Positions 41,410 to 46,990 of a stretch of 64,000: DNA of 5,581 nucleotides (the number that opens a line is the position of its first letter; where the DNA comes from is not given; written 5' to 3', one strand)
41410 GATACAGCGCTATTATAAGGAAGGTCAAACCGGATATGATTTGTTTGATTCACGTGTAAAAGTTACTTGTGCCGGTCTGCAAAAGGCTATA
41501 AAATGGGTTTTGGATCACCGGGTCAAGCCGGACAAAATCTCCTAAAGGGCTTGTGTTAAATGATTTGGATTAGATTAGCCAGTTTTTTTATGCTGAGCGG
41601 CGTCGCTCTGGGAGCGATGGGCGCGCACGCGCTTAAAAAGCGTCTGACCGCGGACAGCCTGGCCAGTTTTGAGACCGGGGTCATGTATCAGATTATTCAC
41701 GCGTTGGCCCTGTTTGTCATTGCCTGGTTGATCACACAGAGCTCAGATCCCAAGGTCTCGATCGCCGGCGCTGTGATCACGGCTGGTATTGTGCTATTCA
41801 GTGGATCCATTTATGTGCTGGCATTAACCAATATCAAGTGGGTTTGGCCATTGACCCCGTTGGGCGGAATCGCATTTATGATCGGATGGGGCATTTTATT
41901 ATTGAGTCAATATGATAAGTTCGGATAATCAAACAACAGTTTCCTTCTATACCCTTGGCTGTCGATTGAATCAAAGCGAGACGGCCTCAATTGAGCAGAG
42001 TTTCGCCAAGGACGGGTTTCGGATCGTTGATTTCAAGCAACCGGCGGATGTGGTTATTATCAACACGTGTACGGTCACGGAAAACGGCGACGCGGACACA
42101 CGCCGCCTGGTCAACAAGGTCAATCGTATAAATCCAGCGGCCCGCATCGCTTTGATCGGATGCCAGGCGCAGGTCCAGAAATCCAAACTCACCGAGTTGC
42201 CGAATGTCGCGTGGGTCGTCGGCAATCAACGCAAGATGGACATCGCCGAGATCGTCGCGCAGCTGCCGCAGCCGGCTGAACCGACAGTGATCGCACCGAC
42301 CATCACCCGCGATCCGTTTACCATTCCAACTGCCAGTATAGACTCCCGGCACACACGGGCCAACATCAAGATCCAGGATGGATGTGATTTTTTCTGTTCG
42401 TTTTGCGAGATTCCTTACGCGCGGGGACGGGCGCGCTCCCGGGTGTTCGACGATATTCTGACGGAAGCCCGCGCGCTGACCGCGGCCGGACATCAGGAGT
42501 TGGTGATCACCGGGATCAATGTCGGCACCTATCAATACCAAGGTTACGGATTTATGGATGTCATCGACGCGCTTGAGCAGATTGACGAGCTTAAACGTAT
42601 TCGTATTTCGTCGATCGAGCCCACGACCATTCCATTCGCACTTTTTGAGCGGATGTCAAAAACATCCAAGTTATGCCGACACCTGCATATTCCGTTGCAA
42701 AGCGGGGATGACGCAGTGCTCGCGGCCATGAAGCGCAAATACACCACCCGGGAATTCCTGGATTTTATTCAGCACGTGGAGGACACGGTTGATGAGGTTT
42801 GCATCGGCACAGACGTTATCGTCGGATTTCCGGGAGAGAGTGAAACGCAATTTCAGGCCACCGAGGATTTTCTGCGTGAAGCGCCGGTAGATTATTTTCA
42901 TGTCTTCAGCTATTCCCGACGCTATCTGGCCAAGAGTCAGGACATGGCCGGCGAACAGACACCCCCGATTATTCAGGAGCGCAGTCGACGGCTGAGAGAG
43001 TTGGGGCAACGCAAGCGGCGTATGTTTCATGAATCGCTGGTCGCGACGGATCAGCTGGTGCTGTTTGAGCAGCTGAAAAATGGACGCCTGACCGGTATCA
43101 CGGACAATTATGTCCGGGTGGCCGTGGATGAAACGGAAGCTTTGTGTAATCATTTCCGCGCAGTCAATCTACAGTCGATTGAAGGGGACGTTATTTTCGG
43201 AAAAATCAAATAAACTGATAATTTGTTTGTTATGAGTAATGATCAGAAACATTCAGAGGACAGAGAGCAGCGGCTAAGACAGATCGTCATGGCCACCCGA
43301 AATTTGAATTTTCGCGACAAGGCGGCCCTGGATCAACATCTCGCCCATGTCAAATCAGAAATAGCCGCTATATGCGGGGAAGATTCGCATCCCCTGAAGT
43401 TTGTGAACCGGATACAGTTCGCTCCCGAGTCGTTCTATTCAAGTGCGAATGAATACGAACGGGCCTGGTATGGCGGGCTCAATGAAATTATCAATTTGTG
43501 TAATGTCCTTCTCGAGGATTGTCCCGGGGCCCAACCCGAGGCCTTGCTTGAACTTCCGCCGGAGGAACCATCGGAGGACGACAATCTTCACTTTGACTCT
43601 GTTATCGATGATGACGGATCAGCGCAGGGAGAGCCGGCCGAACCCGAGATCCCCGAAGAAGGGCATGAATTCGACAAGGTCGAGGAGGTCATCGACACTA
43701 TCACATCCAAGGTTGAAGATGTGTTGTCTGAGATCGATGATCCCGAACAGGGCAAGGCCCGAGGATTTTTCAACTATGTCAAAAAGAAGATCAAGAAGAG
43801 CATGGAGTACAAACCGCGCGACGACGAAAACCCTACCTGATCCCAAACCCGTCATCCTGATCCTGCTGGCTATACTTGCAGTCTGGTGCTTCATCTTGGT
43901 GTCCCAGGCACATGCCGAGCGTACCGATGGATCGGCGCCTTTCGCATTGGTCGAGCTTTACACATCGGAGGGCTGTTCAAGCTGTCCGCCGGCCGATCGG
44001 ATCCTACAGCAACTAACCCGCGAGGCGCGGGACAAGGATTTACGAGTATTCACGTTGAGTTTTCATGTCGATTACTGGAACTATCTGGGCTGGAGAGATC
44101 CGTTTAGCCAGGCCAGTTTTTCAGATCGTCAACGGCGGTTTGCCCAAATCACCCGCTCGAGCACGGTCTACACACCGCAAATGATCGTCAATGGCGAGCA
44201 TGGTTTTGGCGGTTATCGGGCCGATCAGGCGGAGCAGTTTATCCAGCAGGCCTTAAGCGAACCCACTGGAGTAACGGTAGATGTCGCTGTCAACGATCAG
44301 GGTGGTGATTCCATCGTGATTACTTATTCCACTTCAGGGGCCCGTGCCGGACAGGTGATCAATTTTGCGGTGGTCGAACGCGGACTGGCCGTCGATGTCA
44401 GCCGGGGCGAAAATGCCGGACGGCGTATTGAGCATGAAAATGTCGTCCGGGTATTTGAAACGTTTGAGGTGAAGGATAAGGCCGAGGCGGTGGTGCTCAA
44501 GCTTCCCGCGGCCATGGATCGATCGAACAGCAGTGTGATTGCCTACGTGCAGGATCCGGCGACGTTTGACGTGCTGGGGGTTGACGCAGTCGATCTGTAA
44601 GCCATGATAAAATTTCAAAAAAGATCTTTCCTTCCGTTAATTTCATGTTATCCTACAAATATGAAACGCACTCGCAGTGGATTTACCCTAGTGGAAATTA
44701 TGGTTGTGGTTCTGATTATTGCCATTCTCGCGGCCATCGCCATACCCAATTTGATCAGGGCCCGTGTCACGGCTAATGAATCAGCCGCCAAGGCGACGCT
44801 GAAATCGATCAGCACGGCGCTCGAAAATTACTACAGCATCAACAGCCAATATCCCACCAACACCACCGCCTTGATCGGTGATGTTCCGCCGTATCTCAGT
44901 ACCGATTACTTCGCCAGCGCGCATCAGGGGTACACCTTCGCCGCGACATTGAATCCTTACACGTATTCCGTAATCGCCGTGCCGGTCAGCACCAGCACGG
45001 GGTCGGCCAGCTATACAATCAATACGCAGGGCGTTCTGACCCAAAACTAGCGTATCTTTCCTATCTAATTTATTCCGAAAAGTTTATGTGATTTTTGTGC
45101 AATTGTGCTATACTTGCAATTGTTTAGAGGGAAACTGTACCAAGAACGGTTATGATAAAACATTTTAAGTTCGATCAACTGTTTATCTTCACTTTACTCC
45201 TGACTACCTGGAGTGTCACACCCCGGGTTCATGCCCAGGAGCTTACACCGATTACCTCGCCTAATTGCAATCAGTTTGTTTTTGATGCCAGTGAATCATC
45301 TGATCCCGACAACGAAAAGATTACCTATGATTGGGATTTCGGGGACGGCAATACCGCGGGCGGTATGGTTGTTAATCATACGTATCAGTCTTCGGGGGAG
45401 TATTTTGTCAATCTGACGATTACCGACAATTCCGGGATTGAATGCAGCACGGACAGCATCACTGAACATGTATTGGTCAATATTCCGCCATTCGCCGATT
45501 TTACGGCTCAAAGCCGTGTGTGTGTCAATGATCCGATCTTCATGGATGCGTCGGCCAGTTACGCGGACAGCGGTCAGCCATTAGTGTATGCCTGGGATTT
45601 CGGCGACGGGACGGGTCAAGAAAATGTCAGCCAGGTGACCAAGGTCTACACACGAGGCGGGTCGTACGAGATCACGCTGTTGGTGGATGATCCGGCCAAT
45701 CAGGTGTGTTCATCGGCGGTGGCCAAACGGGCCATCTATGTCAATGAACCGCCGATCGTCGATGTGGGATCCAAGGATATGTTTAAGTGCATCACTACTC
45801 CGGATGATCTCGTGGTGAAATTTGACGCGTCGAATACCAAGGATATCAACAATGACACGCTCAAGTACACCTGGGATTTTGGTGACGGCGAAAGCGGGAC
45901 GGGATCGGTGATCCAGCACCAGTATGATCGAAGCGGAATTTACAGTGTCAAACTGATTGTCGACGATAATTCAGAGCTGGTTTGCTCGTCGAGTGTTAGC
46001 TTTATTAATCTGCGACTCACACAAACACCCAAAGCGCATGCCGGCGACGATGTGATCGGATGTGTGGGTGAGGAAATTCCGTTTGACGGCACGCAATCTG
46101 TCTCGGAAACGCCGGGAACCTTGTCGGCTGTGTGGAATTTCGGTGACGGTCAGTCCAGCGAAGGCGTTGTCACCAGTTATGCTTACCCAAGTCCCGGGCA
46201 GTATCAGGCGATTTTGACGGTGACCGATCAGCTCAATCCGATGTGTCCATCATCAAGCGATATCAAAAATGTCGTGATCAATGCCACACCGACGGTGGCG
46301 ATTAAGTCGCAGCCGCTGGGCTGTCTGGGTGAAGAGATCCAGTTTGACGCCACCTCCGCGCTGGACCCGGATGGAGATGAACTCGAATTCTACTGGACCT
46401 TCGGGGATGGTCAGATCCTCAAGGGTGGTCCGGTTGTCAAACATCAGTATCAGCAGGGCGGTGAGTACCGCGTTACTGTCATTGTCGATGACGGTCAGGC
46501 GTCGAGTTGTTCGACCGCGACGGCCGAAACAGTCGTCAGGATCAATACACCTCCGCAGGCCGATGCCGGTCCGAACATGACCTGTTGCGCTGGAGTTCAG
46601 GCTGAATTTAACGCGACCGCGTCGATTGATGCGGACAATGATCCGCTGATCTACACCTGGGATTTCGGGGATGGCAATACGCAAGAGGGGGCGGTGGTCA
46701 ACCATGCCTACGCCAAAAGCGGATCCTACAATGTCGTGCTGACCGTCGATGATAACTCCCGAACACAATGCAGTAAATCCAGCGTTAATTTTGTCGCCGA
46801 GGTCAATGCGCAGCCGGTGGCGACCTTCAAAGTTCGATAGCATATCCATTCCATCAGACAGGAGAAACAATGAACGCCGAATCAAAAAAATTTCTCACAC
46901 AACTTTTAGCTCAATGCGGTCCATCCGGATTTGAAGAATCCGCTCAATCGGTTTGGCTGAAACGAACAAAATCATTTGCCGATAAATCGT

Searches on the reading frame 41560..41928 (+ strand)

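Call 76: search_protein_families(library=pfam, proteins=[window:41560-41928:+])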
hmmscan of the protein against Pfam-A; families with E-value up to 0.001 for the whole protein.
window:41560-41928:+ (122 aa): 1 family
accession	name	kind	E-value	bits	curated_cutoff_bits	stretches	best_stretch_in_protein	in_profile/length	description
PF04241.20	DUF423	-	1.4e-29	102.5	25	1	17-103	1-86/86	Protein of unknown function (DUF423)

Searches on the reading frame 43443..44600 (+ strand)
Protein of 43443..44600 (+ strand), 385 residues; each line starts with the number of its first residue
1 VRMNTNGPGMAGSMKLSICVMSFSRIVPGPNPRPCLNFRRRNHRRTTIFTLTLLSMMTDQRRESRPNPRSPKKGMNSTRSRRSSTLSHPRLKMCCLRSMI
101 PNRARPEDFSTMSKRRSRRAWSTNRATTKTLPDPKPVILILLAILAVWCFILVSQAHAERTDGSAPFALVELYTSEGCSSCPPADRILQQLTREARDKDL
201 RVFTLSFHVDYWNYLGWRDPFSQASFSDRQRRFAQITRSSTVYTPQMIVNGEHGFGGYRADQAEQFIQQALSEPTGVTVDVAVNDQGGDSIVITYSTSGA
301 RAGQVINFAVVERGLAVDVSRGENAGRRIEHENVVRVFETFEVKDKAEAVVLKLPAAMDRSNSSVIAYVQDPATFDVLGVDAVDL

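Call 76: search_protein_families(library=pfam, proteins=[window:43443-44600:+])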
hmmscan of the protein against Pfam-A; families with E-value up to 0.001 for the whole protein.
window:43443-44600:+ (385 aa): 1 family
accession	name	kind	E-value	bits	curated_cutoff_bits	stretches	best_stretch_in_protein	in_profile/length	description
PF06764.17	DUF1223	-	1.6e-57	195.3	30.7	1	169-370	1-202/202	Protein of unknown function (DUF1223)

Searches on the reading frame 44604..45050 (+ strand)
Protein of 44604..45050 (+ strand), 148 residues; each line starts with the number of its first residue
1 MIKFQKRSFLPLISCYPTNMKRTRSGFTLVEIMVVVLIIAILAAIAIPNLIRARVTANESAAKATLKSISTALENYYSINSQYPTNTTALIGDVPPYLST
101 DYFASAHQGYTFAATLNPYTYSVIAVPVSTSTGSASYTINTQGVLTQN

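Call 76: search_protein_families(library=pfam, proteins=[window:44604-45050:+])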
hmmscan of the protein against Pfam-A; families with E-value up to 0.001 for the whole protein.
window:44604-45050:+ (148 aa): 2 families
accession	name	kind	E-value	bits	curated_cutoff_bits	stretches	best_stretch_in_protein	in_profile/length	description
PF07963.17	N_methyl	-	2.3e-08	33.7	21.2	1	22-47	2-27/27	Prokaryotic N-terminal methylation motif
PF16732.10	ComP_DUS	-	0.00011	23.4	27.3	1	56-133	9-80/87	Type IV minor pilin ComP, DNA uptake sequence receptor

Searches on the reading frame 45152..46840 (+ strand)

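Call 76: search_protein_families(library=pfam, proteins=[window:45152-46840:+])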
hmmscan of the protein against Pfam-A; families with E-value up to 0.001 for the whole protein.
window:45152-46840:+ (562 aa): 5 families
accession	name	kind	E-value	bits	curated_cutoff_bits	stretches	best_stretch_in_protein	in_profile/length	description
PF18911.6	PKD_4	-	1.5e-126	413.2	27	6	465-546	1-82/85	PKD domain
PF00801.26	PKD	-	7e-67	221.9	23.5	6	392-457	13-77/80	PKD domain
PF21027.3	Sde0182_C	-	3.3e-15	56.9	27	0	42-62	2-23/83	Cellulose-binding protein Sde0182, C-terminal domain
PF22352.2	K319L-like_PKD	-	2.8e-12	46.9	27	0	40-97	12-75/84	K319L-like, PKD domain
PF17836.7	PglD_N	-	0.00045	21.2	23.4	0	246-275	6-35/78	PglD N-terminal domain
